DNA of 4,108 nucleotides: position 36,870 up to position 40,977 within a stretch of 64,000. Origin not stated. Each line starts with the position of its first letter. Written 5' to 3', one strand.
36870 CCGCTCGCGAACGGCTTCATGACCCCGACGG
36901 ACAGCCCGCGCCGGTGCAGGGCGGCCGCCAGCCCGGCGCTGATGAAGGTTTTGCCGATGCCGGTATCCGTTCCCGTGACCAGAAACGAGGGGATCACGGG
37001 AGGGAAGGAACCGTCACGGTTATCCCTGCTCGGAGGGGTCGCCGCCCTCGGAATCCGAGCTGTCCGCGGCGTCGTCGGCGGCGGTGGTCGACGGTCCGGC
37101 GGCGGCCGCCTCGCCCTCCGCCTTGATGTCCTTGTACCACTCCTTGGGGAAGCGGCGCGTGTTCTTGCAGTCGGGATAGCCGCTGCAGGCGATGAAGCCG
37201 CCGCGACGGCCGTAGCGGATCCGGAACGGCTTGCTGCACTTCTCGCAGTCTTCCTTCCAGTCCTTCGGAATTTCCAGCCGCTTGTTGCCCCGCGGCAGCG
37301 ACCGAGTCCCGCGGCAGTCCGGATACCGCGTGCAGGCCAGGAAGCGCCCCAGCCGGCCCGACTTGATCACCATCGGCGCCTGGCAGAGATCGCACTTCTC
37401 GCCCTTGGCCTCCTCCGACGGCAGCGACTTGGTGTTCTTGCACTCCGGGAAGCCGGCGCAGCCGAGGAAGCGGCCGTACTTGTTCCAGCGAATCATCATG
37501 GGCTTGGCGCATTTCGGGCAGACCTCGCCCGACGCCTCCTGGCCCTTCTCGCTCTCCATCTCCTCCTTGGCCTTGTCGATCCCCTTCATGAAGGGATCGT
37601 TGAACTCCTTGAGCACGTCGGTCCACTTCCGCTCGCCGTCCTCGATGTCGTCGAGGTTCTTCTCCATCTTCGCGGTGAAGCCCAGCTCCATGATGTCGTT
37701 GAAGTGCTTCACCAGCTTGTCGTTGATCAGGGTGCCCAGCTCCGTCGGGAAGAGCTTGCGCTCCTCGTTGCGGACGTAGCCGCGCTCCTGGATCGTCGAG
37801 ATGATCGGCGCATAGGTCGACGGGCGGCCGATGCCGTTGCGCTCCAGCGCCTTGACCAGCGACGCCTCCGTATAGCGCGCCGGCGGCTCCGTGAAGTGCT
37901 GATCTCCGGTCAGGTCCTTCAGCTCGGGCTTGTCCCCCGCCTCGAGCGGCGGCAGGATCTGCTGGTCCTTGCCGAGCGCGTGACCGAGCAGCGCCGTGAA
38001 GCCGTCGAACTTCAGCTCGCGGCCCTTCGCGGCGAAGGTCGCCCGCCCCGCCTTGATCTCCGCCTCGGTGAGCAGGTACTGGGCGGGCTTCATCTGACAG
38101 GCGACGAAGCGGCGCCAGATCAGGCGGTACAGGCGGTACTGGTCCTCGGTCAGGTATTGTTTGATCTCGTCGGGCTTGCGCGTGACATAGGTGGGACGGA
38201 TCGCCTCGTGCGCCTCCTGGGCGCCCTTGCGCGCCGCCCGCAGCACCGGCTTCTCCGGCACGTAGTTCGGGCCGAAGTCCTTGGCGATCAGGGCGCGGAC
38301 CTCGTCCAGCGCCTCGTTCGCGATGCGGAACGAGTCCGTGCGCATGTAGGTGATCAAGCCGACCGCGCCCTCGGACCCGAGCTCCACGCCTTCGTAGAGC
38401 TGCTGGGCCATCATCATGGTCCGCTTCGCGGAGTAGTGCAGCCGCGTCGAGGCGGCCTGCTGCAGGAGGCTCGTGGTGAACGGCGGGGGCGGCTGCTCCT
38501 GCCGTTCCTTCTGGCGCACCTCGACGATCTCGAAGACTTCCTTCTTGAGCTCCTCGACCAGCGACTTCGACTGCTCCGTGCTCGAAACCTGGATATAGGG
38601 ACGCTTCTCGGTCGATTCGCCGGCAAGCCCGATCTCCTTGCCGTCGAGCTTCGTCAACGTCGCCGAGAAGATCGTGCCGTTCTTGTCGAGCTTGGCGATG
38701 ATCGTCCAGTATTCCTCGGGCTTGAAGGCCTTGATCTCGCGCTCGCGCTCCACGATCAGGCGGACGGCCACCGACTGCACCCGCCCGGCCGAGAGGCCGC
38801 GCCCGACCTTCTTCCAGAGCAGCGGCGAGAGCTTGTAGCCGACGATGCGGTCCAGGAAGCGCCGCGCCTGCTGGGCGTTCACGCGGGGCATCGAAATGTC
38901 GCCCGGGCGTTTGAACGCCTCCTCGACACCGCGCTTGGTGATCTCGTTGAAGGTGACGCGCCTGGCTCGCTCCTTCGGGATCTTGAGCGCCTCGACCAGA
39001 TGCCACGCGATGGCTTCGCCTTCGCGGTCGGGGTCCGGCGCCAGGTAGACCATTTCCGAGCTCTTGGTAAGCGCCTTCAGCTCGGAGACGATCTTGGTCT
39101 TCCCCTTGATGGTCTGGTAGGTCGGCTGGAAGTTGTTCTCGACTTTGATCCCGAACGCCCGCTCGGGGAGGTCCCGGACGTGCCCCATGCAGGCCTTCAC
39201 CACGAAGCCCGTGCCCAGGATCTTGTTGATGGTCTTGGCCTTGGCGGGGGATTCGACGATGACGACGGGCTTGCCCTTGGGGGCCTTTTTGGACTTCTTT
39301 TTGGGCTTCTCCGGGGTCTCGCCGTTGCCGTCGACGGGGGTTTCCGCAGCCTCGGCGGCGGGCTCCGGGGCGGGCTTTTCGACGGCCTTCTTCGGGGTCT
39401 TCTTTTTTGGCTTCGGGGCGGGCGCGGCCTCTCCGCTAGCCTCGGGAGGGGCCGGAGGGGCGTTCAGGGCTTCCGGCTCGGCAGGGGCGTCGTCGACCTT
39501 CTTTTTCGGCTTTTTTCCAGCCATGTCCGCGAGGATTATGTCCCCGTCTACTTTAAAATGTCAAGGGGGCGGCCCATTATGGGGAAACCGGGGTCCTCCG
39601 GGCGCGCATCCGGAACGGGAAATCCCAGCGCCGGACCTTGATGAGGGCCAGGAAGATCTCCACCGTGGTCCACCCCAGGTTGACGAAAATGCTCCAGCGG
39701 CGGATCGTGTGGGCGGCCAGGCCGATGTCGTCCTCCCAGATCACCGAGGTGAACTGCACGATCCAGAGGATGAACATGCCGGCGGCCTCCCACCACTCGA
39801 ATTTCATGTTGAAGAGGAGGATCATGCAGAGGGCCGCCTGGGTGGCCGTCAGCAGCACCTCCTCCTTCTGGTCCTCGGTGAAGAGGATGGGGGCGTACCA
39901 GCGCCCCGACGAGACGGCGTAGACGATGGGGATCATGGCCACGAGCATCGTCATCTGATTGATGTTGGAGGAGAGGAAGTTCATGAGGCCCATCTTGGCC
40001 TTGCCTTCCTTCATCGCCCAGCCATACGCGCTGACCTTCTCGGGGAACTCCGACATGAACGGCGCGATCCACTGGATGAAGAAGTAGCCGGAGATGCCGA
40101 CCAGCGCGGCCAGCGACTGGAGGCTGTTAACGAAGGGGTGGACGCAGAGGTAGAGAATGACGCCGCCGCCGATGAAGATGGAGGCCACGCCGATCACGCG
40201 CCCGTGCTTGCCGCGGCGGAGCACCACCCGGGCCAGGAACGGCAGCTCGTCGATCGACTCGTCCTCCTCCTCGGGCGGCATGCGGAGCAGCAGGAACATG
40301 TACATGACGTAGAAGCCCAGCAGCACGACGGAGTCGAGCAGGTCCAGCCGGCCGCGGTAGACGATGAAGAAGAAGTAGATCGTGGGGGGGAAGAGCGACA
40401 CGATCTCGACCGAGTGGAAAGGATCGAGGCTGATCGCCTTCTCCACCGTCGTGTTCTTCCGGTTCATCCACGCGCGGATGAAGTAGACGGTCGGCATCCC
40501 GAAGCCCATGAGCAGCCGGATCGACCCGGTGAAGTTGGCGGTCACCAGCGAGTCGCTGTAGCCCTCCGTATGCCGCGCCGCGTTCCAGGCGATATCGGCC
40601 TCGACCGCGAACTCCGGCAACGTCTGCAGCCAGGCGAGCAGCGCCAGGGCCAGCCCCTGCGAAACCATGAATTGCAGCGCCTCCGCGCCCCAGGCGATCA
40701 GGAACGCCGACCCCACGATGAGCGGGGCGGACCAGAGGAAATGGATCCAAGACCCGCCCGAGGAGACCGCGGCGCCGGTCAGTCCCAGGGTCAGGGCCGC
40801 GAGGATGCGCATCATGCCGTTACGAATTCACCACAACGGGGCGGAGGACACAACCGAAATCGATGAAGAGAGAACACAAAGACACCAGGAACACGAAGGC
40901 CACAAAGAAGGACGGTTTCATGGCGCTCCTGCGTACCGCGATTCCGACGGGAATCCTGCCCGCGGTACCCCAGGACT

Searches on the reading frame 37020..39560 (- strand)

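Call 41: search_protein_families(library=pfam, proteins=[window:37020-39560:-], max_evalue=0.0001)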
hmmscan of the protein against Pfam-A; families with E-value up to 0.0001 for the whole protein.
window:37020-39560:- (846 aa): 3 families
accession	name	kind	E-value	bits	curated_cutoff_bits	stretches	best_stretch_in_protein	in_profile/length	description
PF01131.25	Topoisom_bac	-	2.2e-128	429.2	35.1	1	223-651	3-411/411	DNA topoisomerase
PF01396.24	Zn_ribbon_Top1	-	1.8e-37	127.2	32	3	720-757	1-38/39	Topoisomerase DNA binding C4 zinc finger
PF01751.28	Toprim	-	3.2e-21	75.8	23.1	1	99-207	2-96/96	Toprim domain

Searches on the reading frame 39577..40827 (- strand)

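Call 41: search_protein_families(library=pfam, proteins=[window:39577-40827:-], max_evalue=0.0001)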
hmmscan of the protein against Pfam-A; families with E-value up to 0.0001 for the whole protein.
window:39577-40827:- (416 aa): 1 family
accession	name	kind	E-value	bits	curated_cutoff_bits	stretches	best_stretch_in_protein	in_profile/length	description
PF01699.29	Na_Ca_ex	-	4.7e-26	92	24.9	2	216-360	4-147/151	Sodium/calcium exchanger protein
